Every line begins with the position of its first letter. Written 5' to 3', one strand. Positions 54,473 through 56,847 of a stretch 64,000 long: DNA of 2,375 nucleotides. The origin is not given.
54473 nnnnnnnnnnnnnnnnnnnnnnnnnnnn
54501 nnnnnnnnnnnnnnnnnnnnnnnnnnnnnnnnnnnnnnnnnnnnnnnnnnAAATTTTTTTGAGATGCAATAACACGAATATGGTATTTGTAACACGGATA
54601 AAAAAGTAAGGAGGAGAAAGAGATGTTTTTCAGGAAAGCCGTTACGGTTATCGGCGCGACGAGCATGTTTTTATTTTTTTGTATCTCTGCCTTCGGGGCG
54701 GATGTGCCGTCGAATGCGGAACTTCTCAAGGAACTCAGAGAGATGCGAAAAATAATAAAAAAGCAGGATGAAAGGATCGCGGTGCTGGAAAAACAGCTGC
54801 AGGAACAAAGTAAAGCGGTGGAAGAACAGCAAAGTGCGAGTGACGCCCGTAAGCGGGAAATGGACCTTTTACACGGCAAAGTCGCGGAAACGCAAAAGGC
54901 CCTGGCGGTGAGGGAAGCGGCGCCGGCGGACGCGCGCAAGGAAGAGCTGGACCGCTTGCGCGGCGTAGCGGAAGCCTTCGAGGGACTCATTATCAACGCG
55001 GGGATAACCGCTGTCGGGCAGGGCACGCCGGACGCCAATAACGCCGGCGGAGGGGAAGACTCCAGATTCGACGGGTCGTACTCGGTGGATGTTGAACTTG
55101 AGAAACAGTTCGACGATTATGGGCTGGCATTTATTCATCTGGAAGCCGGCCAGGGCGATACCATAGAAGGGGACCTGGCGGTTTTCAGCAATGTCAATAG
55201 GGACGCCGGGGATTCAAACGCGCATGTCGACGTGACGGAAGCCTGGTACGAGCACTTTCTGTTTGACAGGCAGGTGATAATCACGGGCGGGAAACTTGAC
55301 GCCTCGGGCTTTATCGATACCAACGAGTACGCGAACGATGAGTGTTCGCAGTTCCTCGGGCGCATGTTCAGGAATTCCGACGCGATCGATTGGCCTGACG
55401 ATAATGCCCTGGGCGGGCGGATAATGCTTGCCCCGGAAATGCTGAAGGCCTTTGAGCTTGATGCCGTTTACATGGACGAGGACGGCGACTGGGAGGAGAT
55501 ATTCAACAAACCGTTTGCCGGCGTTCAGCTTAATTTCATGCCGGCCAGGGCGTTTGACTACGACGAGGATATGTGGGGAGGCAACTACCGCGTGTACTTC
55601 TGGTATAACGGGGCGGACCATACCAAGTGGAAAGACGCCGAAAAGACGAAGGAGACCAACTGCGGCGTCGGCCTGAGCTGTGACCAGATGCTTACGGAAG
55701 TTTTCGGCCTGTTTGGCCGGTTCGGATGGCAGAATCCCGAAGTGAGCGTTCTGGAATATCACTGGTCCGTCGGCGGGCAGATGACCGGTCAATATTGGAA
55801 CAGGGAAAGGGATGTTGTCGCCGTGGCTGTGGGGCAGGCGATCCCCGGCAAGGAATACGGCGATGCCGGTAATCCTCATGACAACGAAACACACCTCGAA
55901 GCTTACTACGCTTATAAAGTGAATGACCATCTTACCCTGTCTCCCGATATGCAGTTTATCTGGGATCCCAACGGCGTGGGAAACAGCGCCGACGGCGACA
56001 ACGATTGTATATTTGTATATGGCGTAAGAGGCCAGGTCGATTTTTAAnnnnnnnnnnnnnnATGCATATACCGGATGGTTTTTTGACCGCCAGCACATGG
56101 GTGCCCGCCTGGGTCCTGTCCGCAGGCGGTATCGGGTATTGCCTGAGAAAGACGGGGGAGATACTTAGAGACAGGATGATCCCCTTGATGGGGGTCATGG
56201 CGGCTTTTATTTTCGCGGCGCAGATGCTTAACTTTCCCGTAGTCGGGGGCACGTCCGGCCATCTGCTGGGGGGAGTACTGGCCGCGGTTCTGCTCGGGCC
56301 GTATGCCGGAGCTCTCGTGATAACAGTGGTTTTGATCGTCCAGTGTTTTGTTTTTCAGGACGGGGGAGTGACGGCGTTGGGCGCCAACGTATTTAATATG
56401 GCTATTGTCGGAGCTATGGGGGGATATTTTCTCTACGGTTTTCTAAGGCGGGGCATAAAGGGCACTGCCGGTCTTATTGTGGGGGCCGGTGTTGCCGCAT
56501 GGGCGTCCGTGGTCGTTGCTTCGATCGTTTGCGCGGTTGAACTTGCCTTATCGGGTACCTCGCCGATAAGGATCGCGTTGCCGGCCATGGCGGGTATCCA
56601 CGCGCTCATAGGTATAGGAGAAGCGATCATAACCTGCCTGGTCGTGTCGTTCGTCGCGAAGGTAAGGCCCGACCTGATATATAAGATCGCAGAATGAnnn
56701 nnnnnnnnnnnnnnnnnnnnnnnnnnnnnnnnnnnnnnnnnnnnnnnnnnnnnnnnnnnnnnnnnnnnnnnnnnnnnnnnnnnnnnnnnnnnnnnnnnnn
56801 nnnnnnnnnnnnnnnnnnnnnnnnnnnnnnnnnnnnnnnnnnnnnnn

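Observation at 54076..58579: NikR with a perfect 27-bp palindromic operator, an adjacent outer-membrane beta-barrel, and a NikM-PDGLE-Q-O ECF nickel transporter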

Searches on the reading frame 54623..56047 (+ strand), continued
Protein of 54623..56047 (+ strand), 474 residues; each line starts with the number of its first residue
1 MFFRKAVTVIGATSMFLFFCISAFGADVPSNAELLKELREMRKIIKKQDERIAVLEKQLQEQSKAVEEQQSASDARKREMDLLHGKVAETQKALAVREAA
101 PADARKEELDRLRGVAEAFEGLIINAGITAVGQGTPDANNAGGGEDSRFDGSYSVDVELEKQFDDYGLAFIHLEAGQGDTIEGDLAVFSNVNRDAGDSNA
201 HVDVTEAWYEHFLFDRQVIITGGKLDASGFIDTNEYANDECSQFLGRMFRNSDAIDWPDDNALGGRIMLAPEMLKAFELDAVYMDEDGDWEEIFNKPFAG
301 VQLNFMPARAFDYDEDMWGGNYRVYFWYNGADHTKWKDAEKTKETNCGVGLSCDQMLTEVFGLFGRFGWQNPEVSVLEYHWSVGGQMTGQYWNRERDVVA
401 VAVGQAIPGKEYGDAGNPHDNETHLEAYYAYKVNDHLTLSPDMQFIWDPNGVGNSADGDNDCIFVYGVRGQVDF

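Call 23: search_protein_families(library=pfam, proteins=[L003:9-2096:+, L058:190-687:+, L004:9455-9925:+, L074:9115-9447:+, L080:3254-3502:+, L002:1044-1844:+, L057:1903-2613:+, L002:645-989:+, L066:10343-10690:+, L004:8395-9312:+], max_evalue=0.001)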
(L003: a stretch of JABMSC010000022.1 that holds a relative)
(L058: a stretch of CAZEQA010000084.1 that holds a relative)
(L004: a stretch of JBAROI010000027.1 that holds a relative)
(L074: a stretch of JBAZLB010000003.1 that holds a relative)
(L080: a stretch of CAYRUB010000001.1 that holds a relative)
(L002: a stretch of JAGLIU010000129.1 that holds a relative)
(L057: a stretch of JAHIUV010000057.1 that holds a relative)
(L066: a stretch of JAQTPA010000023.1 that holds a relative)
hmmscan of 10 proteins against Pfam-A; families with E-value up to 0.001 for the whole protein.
L003:9-2096:+ (695 aa): 3 families
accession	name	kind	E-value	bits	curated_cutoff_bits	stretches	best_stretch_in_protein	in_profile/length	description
PF07670.19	Gate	-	1.2e-33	116.2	29.6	2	222-320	2-103/104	Nucleoside recognition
PF17910.6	FeoB_Cyto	-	8.9e-18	64.9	23.4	1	37-132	1-90/90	FeoB cytosolic helical domain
PF07664.17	FeoB_C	-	7.1e-14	51.7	26.6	1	330-383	1-54/54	Ferrous iron transport protein B C terminus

L058:190-687:+ (165 aa): 3 families
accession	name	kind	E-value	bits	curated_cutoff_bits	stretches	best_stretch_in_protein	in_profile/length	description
PF02742.21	Fe_dep_repr_C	-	1.3e-20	73.6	27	1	69-134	1-66/70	Iron dependent repressor, metal binding and dimerisation domain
PF01325.25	Fe_dep_repress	-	9.6e-16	58.2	26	1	7-64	1-58/60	Iron dependent repressor, N-terminal DNA binding domain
PF12802.13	MarR_2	-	0.00031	21.3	27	1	21-62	13-54/61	MarR family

L004:9455-9925:+ (156 aa): 1 family
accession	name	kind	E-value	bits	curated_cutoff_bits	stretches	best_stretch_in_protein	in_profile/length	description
PF01475.25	FUR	-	1.7e-33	115.8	23.1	1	20-146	3-121/121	Ferric uptake regulator family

L074:9115-9447:+ (110 aa): 1 family
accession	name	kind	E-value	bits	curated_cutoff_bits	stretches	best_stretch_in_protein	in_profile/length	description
PF13190.11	PDGLE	-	8.3e-08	32.4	27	1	28-107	21-101/102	PDGLE domain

L080:3254-3502:+ (82 aa): 1 family
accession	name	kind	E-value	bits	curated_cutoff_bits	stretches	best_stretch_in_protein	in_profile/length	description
PF04023.20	FeoA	-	7.4e-23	80.9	23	1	11-80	3-73/74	FeoA domain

L002:1044-1844:+ (266 aa): 1 family
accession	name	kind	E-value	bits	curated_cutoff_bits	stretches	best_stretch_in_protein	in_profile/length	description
PF10670.15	DUF4198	-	1.4e-59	202.2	34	1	22-240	1-207/209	Domain of unknown function (DUF4198)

L057:1903-2613:+ (236 aa): 1 family
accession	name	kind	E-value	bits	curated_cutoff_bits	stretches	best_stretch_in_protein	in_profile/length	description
PF13386.12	DsbD_2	-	3.1e-07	30.9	24.9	1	46-229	33-198/199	Cytochrome C biogenesis protein transmembrane region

L002:645-989:+ (114 aa): 0 families

L066:10343-10690:+ (115 aa): 1 family
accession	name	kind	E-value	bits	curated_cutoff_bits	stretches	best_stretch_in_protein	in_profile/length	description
PF01155.25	HypA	-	1.5e-21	77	28.9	1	1-112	1-112/112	Hydrogenase/urease nickel incorporation, metallochaperone, hypA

L004:8395-9312:+ (305 aa): 2 families
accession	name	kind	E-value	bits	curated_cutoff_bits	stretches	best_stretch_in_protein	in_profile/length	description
PF01891.21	CbiM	-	1.6e-41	142.9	23.1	1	2-200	1-199/205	Cobalt uptake substrate-specific transmembrane region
PF13190.11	PDGLE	-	1.4e-16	60.6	27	1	212-295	4-100/102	PDGLE domain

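Call 27: search_solved_structures(query=A1, max_evalue=1, show_alignments=1)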
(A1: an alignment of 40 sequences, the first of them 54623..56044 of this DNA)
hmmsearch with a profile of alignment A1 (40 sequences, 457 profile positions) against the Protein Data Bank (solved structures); distinct sequences matched with E-value up to 1: 28.
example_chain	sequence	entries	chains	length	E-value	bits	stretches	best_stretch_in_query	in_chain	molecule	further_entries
4gf4_A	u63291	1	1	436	0.014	17.3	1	400-454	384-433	Porin B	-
7o97_A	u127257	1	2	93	0.029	16.3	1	10-81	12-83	hypothetical protein UY81_C0065G0003 from Candidatus Giovannonibacteria bacterium converte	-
4gey_A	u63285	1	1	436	0.032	16.1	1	400-445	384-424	Porin B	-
9qey_H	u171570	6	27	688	0.042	15.8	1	24-65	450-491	Coronin-1B,Methylated-DNA--protein-cysteine methyltransferase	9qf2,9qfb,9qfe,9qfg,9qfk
7sty_A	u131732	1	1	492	0.044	15.7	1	22-62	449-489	Coronin-1C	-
6hqa_J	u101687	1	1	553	0.053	15.4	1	13-134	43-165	TFIID subunit (48 kDa)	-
4zry_B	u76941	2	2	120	0.067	15.1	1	28-97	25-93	Keratin, type II cytoskeletal 1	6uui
9y5f_B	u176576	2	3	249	0.084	14.8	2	31-99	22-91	sc-t-SNARE-5.s.8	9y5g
5djn_A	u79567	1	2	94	0.21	13.5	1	29-106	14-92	Kinesin-like protein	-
5aps_A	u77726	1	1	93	0.3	12.9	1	31-96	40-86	GENERAL CONTROL PROTEIN GCN4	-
1zxa_A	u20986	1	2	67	0.33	12.8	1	43-77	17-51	cGMP-dependent protein kinase 1, alpha isozyme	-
7eqc_B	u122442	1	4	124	0.41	12.5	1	16-105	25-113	CYtoKinesis defect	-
4r4l_A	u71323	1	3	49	0.6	12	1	43-77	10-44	cGMP-dependent protein kinase 1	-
6ykr_F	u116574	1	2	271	0.61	11.9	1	30-102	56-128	Chemotaxis protein MotB, putative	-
6ykp_F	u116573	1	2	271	0.62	11.9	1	30-102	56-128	Chemotaxis protein MotB, putative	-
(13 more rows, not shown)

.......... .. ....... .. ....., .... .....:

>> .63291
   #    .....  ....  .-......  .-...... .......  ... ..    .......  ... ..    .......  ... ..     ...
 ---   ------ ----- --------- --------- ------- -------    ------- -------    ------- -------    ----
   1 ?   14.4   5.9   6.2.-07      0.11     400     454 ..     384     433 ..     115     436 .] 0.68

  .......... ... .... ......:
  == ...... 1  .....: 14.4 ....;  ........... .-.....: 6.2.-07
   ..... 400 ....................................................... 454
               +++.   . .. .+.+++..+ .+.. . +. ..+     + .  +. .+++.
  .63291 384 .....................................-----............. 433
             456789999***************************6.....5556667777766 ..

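Call 34: predict_structure(alignment_id=A1)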
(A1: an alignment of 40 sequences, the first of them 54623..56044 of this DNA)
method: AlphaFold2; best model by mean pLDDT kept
length: 474 residues; sequences in the alignment: 40
mean_pLDDT: 79.4   pTM: 0.68
mean pLDDT of the five models: 79.4, 78.4, 78.3, 74.0, 71.9
residues with pLDDT >= 90: 139; 70-90: 222; 50-70: 83; < 50: 30
segments of 3 or more residues with pLDDT < 50: 22-25, 92-114
pLDDT, mean of each block of 10 residues (from residue 1): 67 69 50 78 84 84 75 69 62 42 40 52 86 79 74 88 89 82 72 62 90 94 90 78 70 85 92 94 86 86 96 92 95 65 81 92 94 85 92 90 89 59 91 89 88 74 87 86
secondary structure, 60 per line:
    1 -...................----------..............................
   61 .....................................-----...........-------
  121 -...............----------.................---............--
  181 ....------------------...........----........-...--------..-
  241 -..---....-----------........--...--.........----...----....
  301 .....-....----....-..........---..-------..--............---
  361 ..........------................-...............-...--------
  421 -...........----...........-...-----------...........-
elements in order: H2-20 H31-97 H103-113 E122-136 E147-163 E167-178 H181-184 E203-213 E218-225 H247-250 E262-269 E277-285 E297-305 H307-310 H315-318 E320-329 E346-357 E361-370 E377-389 E394-408 E422-432 E437-447 E463-473

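Call 39: fold_search(model_id=the predicted structure, library=pdb)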
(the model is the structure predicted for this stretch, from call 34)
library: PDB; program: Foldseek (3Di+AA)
matches with E <= 10: 796; with E <= 0.001: 264
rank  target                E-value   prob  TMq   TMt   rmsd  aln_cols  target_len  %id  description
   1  4gey                  8.0e-21  1.00  0.61  0.69   4.3       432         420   16  High pH structure of Pseudomonas putida OprB (released 2012-10-24)
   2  4gf4                  4.4e-12  1.00  0.46  0.70   6.4       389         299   14  Low pH structure of Pseudomonas putida OprB (released 2012-10-24)
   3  8bys_B                3.2e-11  1.00  0.50  0.71   6.3       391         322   11  Outer membrane attachment porin OmpM1 from Veillonella parvula, native (released 2023-11-08)
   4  8bym_A                1.0e-10  1.00  0.47  0.67   7.5       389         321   10  Outer membrane attachment porin OmpM1 from Veillonella parvula (released 2023-11-08)
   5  8bys_A                1.2e-10  1.00  0.48  0.68   7.0       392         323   11  Outer membrane attachment porin OmpM1 from Veillonella parvula, native (released 2023-11-08)
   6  8byt_A                4.8e-10  1.00  0.45  0.66   7.3       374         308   12  Outer membrane attachment porin OmpM1 from Veillonella parvula, C3 symmetry (released 2023-11-08)
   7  5prn                  1.0e-09  1.00  0.41  0.61   7.7       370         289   14  E1M, Y96W, S119W MUTANT OF RH. BLASTICA PORIN (released 1998-08-12)
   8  6ehb_C                1.6e-09  1.00  0.43  0.61   6.8       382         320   10  OmpU, an outer membrane protein, of Vibrio cholerae (released 2018-04-25)
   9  3prn                  1.6e-09  1.00  0.42  0.63   7.3       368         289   13  E1M, A104W MUTANT OF RH. BLASTICA PORIN (released 1998-08-12)
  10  1prn                  1.8e-09  1.00  0.42  0.63   7.1       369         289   14  REFINED STRUCTURE OF PORIN FROM RHODOPSEUDOMONAS BLASTICA AND COMPARISON WITH THE PORIN FROM RHODOBACTER CAPSULATUS (released 1994-10-15)
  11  1bh3                  2.3e-09  1.00  0.42  0.63   7.3       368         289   14  E1M, A116K MUTANT OF RH. BLASTICA PORIN (released 1998-08-12)
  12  2prn                  3.0e-09  1.00  0.41  0.62   7.5       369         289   14  RHODOPSEUDOMONAS BLASTICA PORIN, TRIPLE MUTANT E1M, E99W, A116W (released 1999-01-13)
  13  6ehb_A                3.3e-09  1.00  0.42  0.59   6.8       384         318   11  OmpU, an outer membrane protein, of Vibrio cholerae (released 2018-04-25)
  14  8prn                  3.3e-09  1.00  0.41  0.62   7.6       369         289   13  E1M, K50A, R52A, D97A, E99A MUTANT OF RH. BLASTICA PORIN (released 1998-08-12)
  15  3wi5                  3.5e-09  1.00  0.46  0.66   6.2       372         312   13  Crystal structure of the Loop 7 mutant PorB from Neisseria meningitidis serogroup B (released 2014-01-01)
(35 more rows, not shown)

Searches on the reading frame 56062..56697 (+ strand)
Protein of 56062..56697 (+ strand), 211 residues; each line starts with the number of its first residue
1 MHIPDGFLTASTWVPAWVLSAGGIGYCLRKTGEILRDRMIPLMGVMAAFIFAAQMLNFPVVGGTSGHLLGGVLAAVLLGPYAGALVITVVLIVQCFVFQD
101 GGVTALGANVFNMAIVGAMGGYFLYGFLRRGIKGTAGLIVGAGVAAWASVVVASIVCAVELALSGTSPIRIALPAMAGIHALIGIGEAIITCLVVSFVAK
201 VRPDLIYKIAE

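Call 3: search_protein_families(library=pfam, proteins=[window:56062-56697:+], max_evalue=0.01)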
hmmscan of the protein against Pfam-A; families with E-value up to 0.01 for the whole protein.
window:56062-56697:+ (211 aa): 1 family
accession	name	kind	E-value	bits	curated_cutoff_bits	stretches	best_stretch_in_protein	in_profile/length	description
PF01891.21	CbiM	-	5.5e-66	222.8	23.1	1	2-205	1-205/205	Cobalt uptake substrate-specific transmembrane region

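Call 7: search_protein_families(library=ncbifam, proteins=[window:56062-56697:+], max_evalue=0.001)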
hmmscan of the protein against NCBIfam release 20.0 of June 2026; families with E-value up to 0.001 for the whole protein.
window:56062-56697:+ (211 aa): 12 families
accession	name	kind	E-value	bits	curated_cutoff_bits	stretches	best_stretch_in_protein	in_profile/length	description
NF004902.0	PRK06265.1-1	equivalog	1.3e-59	201.5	219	1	1-207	1-204/213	cobalt transporter CbiM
NF005598.0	PRK07331.1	equivalog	1.5e-46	159.3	401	1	1-208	1-222/323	cobalt transporter CbiM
NF008873.0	PRK11909.1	equivalog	3e-45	154.8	225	1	1-208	1-220/230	cobalt transporter CbiM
NF006184.0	PRK08319.1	equivalog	4.2e-31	108.2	180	1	1-208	1-214/224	energy-coupling factor ABC transporter permease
TIGR00123.1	cbiM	equivalog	1.7e-25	90.2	184.15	1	1-206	1-212/214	cobalt ECF transporter S component CbiM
NF004905.0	PRK06265.1-5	equivalog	3.3e-24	86.2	173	1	1-207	1-198/205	cobalt transporter CbiM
NF004909.0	PRK06265.2-5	equivalog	8.3e-22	78.2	172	1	1-206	1-194/196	cobalt transporter CbiM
NF004903.0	PRK06265.1-3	equivalog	2.4e-21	76.2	193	1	1-206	2-198/211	cobalt transporter CbiM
NF004907.0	PRK06265.2-2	subfamily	8.8e-19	67.9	200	1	1-206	21-217/221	cobalt transporter CbiM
NF004906.0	PRK06265.2-1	equivalog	2.3e-16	60.3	205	1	1-206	1-209/212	cobalt transporter CbiM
NF004904.0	PRK06265.1-4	equivalog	1.4e-12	47.7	172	1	1-207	1-200/206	cobalt transporter CbiM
NF004908.0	PRK06265.2-3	equivalog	3.4e-10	40.2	205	1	1-206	1-197/211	cobalt transporter CbiM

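Call 56: search_solved_structures(query=window:56062-56694:+, max_evalue=0.001, show_alignments=1)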
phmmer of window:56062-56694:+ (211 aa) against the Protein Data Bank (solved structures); distinct sequences matched with E-value up to 0.001: 3.
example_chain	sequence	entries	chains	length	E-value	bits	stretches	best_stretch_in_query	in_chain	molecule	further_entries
4m58_A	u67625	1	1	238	1.1e-27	100.4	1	1-204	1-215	Cobalamin biosynthesis protein CbiM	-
4m5b_A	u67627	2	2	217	8.5e-26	94.2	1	1-198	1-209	Cobalamin biosynthesis protein CbiM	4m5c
5x3x_M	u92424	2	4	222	1.3e-12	51.2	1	1-198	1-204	Cobalt transport protein CbiM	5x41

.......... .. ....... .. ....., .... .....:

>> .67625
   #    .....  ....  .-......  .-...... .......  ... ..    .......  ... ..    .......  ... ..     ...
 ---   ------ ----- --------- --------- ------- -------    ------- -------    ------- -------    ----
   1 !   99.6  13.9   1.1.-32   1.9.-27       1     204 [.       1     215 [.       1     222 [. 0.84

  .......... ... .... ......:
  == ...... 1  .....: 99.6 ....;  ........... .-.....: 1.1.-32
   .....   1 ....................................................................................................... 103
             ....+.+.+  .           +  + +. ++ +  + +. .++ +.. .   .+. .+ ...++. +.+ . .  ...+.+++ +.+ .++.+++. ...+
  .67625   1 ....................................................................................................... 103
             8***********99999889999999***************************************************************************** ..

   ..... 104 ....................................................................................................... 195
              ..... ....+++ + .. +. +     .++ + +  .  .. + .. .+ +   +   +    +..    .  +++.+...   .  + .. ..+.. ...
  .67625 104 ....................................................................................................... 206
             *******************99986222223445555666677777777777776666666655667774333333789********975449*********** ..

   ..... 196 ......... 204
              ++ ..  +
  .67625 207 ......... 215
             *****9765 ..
